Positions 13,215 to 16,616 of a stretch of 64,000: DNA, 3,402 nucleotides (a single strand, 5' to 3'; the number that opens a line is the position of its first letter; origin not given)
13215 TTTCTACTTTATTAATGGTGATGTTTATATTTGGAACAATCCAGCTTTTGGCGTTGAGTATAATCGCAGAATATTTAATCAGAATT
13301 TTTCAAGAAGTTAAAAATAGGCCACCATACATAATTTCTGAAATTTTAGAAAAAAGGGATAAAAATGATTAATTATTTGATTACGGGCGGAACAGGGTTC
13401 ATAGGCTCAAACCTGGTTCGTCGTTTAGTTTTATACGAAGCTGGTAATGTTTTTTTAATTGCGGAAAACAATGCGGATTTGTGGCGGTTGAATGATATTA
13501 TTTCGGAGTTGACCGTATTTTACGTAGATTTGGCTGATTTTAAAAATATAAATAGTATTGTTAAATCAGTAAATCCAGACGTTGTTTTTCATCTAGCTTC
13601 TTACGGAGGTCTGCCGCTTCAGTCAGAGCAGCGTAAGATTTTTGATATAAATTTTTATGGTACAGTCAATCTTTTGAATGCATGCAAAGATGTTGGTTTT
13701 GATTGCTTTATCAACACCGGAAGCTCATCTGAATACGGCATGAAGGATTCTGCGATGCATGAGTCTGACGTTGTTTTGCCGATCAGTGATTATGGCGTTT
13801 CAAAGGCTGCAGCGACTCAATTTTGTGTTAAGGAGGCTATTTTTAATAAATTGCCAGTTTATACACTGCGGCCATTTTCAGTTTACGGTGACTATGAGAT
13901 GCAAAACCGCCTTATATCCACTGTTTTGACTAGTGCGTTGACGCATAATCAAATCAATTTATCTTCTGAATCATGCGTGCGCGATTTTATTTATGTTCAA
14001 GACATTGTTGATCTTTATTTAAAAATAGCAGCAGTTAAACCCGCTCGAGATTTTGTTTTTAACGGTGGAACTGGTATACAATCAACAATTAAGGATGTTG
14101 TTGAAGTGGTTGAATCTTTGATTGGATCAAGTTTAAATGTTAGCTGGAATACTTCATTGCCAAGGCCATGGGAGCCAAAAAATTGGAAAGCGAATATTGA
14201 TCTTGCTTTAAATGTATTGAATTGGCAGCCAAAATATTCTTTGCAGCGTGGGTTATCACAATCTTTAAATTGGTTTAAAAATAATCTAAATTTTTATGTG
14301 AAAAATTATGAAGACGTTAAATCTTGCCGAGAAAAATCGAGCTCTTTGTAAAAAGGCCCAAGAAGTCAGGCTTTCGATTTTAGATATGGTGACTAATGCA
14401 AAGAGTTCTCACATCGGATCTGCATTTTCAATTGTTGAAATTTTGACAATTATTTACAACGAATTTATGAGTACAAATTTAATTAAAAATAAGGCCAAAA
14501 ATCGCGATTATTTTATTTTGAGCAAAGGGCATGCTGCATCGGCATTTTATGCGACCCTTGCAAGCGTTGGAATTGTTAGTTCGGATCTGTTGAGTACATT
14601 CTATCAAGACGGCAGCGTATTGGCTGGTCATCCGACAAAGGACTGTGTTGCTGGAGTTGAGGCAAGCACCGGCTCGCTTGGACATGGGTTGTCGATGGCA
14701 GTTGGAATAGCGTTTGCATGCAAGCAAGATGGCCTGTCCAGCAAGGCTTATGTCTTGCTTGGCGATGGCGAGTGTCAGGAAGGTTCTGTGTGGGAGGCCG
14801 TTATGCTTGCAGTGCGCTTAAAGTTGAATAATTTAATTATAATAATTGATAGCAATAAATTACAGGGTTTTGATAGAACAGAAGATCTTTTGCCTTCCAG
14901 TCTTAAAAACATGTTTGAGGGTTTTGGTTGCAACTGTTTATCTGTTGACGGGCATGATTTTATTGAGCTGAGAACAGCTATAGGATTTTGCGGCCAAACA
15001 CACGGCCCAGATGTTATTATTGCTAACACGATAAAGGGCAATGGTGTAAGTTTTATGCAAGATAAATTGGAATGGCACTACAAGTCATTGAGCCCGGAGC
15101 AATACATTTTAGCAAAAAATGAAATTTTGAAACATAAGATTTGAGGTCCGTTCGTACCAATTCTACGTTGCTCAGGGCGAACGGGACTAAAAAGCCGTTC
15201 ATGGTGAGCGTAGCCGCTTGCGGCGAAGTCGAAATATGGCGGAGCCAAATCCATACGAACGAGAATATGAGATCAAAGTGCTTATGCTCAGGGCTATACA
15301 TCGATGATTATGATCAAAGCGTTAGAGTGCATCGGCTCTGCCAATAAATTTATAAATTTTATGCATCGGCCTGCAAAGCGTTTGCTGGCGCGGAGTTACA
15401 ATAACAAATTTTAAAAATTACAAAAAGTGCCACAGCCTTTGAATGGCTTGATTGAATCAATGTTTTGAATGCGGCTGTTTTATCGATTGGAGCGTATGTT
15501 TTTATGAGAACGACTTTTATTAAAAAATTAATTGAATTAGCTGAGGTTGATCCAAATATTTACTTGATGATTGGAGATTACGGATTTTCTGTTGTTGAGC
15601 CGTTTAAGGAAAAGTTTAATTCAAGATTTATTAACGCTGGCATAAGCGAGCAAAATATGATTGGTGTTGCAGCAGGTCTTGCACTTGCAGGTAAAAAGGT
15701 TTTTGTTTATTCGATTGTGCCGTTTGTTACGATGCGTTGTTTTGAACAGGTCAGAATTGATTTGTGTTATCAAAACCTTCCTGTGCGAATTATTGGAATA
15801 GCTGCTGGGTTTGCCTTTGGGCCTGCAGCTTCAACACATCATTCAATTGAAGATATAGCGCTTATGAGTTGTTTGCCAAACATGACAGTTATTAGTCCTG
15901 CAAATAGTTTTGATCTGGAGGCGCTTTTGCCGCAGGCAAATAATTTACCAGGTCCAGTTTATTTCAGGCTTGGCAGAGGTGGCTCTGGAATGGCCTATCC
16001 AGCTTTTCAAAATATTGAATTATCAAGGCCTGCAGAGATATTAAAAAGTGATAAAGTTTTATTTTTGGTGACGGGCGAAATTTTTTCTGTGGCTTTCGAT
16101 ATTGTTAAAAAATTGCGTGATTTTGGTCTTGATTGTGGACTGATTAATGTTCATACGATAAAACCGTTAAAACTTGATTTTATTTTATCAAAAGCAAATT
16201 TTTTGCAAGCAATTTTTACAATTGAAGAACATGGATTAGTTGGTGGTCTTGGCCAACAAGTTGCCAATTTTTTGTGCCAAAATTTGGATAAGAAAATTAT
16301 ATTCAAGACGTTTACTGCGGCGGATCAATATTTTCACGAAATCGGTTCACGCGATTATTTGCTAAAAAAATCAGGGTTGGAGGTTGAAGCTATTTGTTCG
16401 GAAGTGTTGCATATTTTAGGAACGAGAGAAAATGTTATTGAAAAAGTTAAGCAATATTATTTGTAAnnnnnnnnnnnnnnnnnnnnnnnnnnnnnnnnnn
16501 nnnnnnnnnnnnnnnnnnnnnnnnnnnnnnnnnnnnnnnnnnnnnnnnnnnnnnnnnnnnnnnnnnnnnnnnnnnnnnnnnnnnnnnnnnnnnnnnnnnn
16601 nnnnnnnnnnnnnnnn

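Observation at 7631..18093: Arn/PMT-style lipid-carrier glycosylation locus built on a CDP-dideoxyhexose pathway and flanked by two paralogous GT-C transferases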

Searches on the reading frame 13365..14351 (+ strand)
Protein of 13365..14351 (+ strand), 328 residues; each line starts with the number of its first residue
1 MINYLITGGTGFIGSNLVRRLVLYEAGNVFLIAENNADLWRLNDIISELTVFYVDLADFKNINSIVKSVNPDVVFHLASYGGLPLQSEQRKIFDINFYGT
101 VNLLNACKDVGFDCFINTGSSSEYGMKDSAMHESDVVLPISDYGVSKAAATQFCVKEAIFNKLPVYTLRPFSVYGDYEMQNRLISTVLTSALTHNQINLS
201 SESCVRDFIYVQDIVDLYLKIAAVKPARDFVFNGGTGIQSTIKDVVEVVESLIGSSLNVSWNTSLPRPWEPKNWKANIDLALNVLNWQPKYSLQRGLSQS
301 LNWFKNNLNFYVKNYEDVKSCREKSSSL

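Call 3: search_protein_families(library=pfam, proteins=[window:13365-14351:+], max_evalue=0.01)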
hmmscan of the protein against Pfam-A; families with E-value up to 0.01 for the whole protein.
window:13365-14351:+ (328 aa): 10 families
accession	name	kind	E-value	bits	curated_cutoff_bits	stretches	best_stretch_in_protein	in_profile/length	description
PF01370.27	Epimerase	-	5.1e-41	141.1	20.9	1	5-224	2-227/240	NAD dependent epimerase/dehydratase family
PF16363.11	GDP_Man_Dehyd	-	3.1e-39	135.8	27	1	5-298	1-330/332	GDP-mannose 4,6 dehydratase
PF01073.25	3Beta_HSD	-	1.7e-20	73.6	22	1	5-218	1-225/280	3-beta hydroxysteroid dehydrogenase/isomerase family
PF02719.21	Polysacc_synt_2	-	1.9e-13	50.7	20.2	1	5-254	2-248/293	Polysaccharide biosynthesis protein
PF04321.23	RmlD_sub_bind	-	5e-13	49.2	27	1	5-221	4-196/287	RmlD substrate binding domain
PF07993.18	NAD_binding_4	-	1e-07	31.9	20.1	0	72-176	90-210/258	Male sterility protein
PF13460.12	NAD_binding_10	-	2.1e-05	24.9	27.2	1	8-125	1-103/184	NAD(P)H-binding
PF08659.16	KR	-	7.5e-05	23.2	22.6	1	4-122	3-138/180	KR domain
PF00106.31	adh_short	-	0.0021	18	26.6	0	5-105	4-117/195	short chain dehydrogenase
PF11111.15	CENP-M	-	0.0056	16.4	25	0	254-304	41-90/174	Centromere protein M (CENP-M)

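Call 4: search_protein_families(library=ncbifam, proteins=[window:13365-14351:+], max_evalue=0.001)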
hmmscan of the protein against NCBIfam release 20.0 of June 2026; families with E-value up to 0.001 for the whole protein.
window:13365-14351:+ (328 aa): 28 families (the best 25 are shown)
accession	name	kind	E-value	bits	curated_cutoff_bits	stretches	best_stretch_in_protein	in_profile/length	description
TIGR04180.1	EDH_00030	hypoth_equivalog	4.6e-37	127.7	475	1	5-292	2-297/297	NAD-dependent 4,6-dehydratase LegB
TIGR01179.1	galE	equivalog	3.4e-32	111.6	262.3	1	5-310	3-331/332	UDP-glucose 4-epimerase GalE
TIGR01181.1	dTDP_gluc_dehyt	equivalog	2.4e-31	109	365.1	1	4-310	2-317/321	dTDP-glucose 4,6-dehydratase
TIGR02197.1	heptose_epim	equivalog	4.4e-28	98.4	274.6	1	5-306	2-315/316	ADP-glyceromanno-heptose 6-epimerase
TIGR02622.1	CDP_4_6_dhtase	equivalog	5e-24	85.1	278.45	1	5-309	8-335/352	CDP-glucose 4,6-dehydratase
NF052578.1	StrlDmthSdmBMthl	equivalog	8.6e-17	61.9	600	1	4-256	3-248/328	sterol demethylase protein SdmB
NF007490.0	PRK10084.1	subfamily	3.1e-15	56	649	2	133-314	157-343/361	dTDP-glucose 4,6-dehydratase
NF042423.1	oxyalk_red_Shew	equivalog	5.4e-15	55.3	580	1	4-218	11-217/331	2-alkyl-3-oxoalkanoate reductase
NF011728.1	PRK15181.1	equivalog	2e-14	53.3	760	1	4-306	18-339/348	Vi polysaccharide biosynthesis UDP-N-acetylglucosaminuronic acid C-4 epimerase TviC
NF007582.0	PRK10217.1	equivalog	4.2e-14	52.4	698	1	3-253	3-270/355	dTDP-glucose 4,6-dehydratase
NF008360.0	PRK11150.1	equivalog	5.5e-14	52.1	452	1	5-249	3-250/310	ADP-glyceromanno-heptose 6-epimerase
NF007956.0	PRK10675.1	subfamily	1.7e-13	50.4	394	2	4-152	3-158/338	UDP-glucose 4-epimerase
TIGR01214.1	rmlD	equivalog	2e-13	50.1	224.05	1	5-199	3-175/285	dTDP-4-dehydrorhamnose reductase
TIGR03466.1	HpnA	hypoth_equivalog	4.8e-13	48.7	367.65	1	4-179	3-176/327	hopanoid-associated sugar epimerase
NF047922.1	GDPFucSynFcl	equivalog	1.6e-11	44.3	500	1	53-307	36-304/308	GDP-L-fucose synthase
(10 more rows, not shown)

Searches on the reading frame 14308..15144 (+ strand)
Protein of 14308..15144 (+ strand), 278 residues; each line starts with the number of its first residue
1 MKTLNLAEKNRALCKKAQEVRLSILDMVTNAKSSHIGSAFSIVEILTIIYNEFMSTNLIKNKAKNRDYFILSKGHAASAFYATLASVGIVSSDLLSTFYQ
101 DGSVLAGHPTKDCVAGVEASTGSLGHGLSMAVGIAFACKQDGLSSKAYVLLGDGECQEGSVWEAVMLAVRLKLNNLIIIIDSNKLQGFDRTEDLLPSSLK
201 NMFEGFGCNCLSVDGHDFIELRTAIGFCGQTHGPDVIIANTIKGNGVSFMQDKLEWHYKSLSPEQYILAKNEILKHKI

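Call 3: search_protein_families(library=pfam, proteins=[window:14308-15144:+], max_evalue=0.01)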
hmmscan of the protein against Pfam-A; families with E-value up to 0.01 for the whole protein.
window:14308-15144:+ (278 aa): 4 families
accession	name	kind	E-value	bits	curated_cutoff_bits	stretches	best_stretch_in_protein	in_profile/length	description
PF00456.26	Transketolase_N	-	1.1e-38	133.5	22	1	17-265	6-267/334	Transketolase, thiamine diphosphate binding domain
PF13292.11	DXP_synthase_N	-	2.5e-10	40.5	21.2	1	10-184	15-172/274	1-deoxy-D-xylulose-5-phosphate synthase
PF00676.26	E1_dh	-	2.6e-09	36.9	22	1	72-228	51-211/300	Dehydrogenase E1 component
PF02775.26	TPP_enzyme_C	-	2.7e-05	24.4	21.9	1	119-197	25-92/151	Thiamine pyrophosphate enzyme, C-terminal TPP binding domain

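Call 4: search_protein_families(library=ncbifam, proteins=[window:14308-15144:+], max_evalue=0.001)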
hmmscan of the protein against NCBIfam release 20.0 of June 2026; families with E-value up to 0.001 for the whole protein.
window:14308-15144:+ (278 aa): 12 families
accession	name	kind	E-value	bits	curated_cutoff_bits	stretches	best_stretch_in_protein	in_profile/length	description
NF004559.0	PRK05899.2-5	equivalog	2.2e-74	250.8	488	1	6-270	11-276/627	transketolase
NF004556.0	PRK05899.2-2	equivalog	4e-62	210.4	575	1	8-272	12-275/639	transketolase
NF004558.0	PRK05899.2-4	equivalog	3.8e-45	154.4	788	1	19-266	9-263/651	transketolase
TIGR00232.1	tktlase_bact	equivalog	8.4e-45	153.3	682.25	1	17-272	4-272/654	transketolase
TIGR00204.1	dxs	equivalog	5.8e-14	51.5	465.95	1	10-184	15-172/616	1-deoxy-D-xylulose-5-phosphate synthase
TIGR00759.1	aceE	equivalog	1e-11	43.6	859.9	1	33-212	101-288/885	pyruvate dehydrogenase (acetyl-transferring), homodimeric type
TIGR03182.1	PDH_E1_alph_y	equivalog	3.6e-11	42.5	393.85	1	122-249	110-241/315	pyruvate dehydrogenase (acetyl-transferring) E1 component subunit alpha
NF003933.0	PRK05444.2-2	equivalog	3.9e-08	32.3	395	1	11-260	23-266/606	1-deoxy-D-xylulose-5-phosphate synthase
TIGR03186.1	AKGDH_not_PDH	exception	4.7e-08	31.8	1408.3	1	33-212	101-288/889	alpha-ketoglutarate dehydrogenase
NF008968.0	PRK12315.1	subfamily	9.7e-08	30.7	510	1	127-259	119-262/582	1-deoxy-D-xylulose-5-phosphate synthase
TIGR03181.1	PDH_E1_alph_x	equivalog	1.1e-07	31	411.35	1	124-222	124-222/341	pyruvate dehydrogenase (acetyl-transferring) E1 component subunit alpha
NF003616.0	PRK05261.1-1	subfamily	4.4e-05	21.9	777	1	114-215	133-235/788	phosphoketolase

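Call 72: find_homologous_proteins(query=window:14308-15141:+, max_evalue=1e-20)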
Query window:14308-15141:+ (278 aa): 8000 proteins with E <= 1e-20 among 8000 candidates; the best 120 are listed.
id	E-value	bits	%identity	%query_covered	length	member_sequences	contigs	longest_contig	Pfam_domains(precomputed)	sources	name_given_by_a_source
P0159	2.0e-180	616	100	100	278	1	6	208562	PF13292.12,PF00676.26,PF00456.27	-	-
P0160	7.1e-156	535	87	99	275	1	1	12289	PF02775.27,PF13292.12,PF00676.26,PF00456.27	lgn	-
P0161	1.1e-134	466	76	99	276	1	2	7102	PF02775.27,PF13292.12,PF00676.26,PF00456.27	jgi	jgi:transketolase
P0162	9.4e-133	459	74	99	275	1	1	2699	PF02775.27,PF13292.12,PF00676.26,PF00456.27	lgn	-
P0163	1.5e-131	455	73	99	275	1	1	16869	PF02775.27,PF13292.12,PF00676.26,PF00456.27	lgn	-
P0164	2.4e-126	438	72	99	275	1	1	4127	PF02775.27,PF13292.12,PF00676.26,PF00456.27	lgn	-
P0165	7.0e-112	391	66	94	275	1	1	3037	PF02775.27,PF13292.12,PF00676.26,PF00456.27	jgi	jgi:transketolase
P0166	3.4e-111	389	63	96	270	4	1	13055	PF02775.27,PF13292.12,PF00676.26,PF00456.27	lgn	-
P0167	8.7e-111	387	63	97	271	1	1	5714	PF02775.27,PF13292.12,PF00676.26,PF00456.27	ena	-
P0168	3.1e-110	385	64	99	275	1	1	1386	PF02775.27,PF13292.12,PF00676.26,PF00456.27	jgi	jgi:transketolase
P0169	9.5e-110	384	60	99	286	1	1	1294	PF02775.27,PF13292.12,PF00676.26,PF00456.27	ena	-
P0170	1.9e-109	383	65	93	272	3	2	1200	PF02775.27,PF13292.12,PF00676.26,PF00456.27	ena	-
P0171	2.4e-109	383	63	95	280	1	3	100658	PF02775.27,PF13292.12,PF00676.26,PF00456.27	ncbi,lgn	-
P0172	4.2e-109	382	63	99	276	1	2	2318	PF13292.12,PF00676.26,PF00456.27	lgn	-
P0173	6.5e-109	381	63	96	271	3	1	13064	PF02775.27,PF13292.12,PF00676.26,PF00456.27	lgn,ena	-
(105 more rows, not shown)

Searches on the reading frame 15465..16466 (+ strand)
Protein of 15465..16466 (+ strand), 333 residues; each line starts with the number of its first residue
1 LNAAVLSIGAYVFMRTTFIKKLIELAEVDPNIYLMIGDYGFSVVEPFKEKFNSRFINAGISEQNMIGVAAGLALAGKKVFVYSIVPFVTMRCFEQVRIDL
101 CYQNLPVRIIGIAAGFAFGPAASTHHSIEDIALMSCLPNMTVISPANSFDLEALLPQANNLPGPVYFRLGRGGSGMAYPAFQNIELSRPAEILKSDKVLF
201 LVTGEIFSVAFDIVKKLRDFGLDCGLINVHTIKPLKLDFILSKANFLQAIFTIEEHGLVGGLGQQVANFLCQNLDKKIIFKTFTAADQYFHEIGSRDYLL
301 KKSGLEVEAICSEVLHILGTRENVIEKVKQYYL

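Call 3: search_protein_families(library=pfam, proteins=[window:15465-16466:+], max_evalue=0.01)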
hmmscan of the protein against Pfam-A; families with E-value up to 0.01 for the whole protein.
window:15465-16466:+ (333 aa): 2 families
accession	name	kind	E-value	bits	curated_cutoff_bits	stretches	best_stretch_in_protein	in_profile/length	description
PF02779.29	Transket_pyr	-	2e-30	106.1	27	1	14-172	5-170/174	Transketolase, pyrimidine binding domain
PF02780.25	Transketolase_C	-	5e-11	43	25.9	1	194-310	8-124/124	Transketolase, C-terminal domain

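Call 4: search_protein_families(library=ncbifam, proteins=[window:15465-16466:+], max_evalue=0.001)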
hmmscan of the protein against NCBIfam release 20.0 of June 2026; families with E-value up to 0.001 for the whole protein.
window:15465-16466:+ (333 aa): 9 families
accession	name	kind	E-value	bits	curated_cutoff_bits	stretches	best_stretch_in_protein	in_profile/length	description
NF004559.0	PRK05899.2-5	equivalog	4.8e-43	147.3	488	1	6-318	312-624/627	transketolase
NF003933.0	PRK05444.2-2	equivalog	2.8e-37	128.5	395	1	42-316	324-603/606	1-deoxy-D-xylulose-5-phosphate synthase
TIGR00204.1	dxs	equivalog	9.7e-36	123.5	465.95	1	18-318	316-615/616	1-deoxy-D-xylulose-5-phosphate synthase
NF008968.0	PRK12315.1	subfamily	4.1e-30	104.6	510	1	44-317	312-580/582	1-deoxy-D-xylulose-5-phosphate synthase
NF004556.0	PRK05899.2-2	equivalog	3.6e-18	65.2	575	1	42-318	358-638/639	transketolase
NF006667.0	PRK09212.1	subfamily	3.5e-14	52.5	321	1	14-273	6-279/327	pyruvate dehydrogenase complex E1 component subunit beta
NF008854.0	PRK11892.1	equivalog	3.9e-09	35.7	454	1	51-272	186-417/464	pyruvate dehydrogenase complex E1 component subunit beta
NF004558.0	PRK05899.2-4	equivalog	4.8e-07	28.5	788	1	47-316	385-648/651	transketolase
TIGR00232.1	tktlase_bact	equivalog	2.3e-06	26.3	682.25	1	47-151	390-493/654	transketolase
